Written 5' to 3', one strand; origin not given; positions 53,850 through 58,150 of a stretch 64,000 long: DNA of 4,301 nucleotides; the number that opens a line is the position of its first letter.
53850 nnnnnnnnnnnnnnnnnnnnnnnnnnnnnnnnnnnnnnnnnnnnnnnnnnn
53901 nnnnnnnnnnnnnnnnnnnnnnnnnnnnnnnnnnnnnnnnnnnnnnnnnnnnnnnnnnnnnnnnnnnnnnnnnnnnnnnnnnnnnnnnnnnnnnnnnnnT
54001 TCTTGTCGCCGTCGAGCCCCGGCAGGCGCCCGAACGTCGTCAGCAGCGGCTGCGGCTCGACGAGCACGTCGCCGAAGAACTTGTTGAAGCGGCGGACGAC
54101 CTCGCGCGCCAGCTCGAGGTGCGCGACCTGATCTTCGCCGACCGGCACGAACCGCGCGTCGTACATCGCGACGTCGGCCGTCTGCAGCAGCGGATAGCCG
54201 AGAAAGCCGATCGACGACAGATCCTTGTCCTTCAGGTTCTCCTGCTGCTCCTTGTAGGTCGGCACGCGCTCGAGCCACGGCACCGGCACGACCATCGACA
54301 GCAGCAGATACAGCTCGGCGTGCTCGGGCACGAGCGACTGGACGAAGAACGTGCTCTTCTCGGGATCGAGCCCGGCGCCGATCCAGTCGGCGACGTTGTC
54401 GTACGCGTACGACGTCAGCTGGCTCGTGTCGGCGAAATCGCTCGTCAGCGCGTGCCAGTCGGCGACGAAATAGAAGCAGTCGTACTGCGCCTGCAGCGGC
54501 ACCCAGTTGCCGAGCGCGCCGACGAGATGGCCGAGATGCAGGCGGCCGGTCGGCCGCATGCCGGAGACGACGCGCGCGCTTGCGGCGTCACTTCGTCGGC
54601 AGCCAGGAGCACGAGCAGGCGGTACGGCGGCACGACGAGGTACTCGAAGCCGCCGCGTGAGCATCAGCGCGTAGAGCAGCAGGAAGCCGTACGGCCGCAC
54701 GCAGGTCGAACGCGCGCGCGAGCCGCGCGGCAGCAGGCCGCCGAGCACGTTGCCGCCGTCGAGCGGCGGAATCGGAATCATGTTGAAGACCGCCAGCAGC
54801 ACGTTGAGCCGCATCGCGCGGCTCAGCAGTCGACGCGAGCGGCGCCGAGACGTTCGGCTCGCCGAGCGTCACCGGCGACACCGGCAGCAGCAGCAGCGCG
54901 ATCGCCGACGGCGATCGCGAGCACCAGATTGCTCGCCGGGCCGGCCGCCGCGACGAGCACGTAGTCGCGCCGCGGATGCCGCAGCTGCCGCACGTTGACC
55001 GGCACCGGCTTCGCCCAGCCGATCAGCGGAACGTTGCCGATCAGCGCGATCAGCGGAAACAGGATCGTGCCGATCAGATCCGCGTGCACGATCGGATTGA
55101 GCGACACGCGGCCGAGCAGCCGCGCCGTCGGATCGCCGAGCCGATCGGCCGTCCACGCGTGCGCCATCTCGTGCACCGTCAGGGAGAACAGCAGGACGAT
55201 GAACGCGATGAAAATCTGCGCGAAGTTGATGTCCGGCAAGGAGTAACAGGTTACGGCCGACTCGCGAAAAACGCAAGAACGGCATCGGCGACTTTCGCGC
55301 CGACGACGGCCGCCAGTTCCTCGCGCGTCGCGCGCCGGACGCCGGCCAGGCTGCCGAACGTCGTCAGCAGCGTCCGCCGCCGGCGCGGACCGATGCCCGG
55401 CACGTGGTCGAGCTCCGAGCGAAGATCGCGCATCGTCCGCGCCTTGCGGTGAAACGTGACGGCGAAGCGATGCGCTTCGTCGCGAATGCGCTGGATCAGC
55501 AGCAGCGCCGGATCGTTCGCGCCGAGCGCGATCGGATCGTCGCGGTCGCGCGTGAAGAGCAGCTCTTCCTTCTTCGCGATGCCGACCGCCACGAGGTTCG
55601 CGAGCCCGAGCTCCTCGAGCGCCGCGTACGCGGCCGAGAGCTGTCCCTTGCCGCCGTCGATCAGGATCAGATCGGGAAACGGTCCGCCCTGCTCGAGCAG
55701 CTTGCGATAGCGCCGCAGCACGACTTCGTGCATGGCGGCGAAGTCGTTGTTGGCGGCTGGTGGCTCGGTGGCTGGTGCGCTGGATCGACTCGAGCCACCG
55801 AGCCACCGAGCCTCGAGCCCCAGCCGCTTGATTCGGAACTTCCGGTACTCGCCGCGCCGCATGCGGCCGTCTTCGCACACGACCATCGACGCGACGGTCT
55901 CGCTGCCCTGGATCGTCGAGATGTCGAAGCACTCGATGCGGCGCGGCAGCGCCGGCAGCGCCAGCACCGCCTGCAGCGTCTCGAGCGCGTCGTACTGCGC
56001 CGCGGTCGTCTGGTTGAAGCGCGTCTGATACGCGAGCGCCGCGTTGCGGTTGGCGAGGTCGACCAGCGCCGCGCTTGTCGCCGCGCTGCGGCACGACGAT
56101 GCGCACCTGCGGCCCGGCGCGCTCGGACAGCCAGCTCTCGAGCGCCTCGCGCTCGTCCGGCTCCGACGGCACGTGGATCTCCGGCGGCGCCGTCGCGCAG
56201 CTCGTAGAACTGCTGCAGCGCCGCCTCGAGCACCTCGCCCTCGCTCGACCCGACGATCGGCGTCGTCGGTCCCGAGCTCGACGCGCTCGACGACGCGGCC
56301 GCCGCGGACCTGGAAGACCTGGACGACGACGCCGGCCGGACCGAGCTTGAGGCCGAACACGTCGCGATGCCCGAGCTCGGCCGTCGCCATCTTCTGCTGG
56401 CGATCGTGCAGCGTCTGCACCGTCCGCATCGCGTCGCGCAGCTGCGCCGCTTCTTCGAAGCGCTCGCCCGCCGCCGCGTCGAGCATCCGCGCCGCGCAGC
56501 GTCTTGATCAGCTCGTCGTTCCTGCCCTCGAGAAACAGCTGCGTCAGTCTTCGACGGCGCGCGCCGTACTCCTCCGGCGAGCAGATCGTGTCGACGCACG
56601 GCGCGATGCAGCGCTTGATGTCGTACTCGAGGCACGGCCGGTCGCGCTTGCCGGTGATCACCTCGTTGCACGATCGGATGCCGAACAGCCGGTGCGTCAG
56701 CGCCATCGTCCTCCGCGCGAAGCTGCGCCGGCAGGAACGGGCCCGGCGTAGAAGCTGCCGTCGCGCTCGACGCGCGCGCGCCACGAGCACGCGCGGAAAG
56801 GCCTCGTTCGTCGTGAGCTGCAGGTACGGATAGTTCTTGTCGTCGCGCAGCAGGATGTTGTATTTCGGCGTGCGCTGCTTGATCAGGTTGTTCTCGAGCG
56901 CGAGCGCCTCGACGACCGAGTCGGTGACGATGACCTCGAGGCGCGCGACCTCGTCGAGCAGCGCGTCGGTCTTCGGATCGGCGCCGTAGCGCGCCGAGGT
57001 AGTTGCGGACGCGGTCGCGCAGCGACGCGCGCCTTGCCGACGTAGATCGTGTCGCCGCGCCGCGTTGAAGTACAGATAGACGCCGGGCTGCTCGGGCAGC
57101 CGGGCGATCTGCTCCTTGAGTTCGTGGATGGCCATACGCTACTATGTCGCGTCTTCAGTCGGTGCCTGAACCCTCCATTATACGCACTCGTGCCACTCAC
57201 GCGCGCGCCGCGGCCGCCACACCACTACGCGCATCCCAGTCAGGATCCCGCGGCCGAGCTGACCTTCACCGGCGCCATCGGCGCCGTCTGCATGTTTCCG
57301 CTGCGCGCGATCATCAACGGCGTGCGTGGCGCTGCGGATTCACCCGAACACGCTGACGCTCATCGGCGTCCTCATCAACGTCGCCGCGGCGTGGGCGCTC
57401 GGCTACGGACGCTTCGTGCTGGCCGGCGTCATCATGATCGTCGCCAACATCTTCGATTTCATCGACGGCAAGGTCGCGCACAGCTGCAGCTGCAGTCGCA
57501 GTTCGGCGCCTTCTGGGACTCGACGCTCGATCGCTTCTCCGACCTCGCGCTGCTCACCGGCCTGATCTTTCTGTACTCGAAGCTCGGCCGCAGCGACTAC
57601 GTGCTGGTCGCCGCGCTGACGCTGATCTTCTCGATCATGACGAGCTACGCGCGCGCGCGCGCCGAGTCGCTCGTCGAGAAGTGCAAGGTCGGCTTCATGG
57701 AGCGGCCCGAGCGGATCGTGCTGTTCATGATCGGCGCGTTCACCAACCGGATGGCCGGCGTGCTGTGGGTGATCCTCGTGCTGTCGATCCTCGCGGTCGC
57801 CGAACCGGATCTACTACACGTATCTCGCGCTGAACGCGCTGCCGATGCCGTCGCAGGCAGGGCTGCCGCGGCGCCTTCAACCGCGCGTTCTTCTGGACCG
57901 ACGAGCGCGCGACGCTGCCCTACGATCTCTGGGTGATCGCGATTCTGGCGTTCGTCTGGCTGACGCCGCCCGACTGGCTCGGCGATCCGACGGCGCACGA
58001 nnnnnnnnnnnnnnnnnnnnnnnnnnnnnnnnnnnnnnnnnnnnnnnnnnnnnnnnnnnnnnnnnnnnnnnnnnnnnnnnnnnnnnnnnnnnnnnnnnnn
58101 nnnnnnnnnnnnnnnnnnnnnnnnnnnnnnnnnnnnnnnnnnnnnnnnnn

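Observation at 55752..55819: A palindromic repeat element is inserted in frame inside uvrC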

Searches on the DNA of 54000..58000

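Call 40: search_rna_families(source=window, start=54000, end=58000, threshold=evalue, max_evalue=1)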
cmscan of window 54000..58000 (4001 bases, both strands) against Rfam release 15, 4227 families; matches with E-value up to 1: 1.
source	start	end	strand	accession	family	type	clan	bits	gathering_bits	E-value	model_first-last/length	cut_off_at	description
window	55661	55729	+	RF01415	Flavivirus_SLIV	Cis-reg;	-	24.1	54.5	0.55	1-75/75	no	Flavivirus 3'UTR stem loop IV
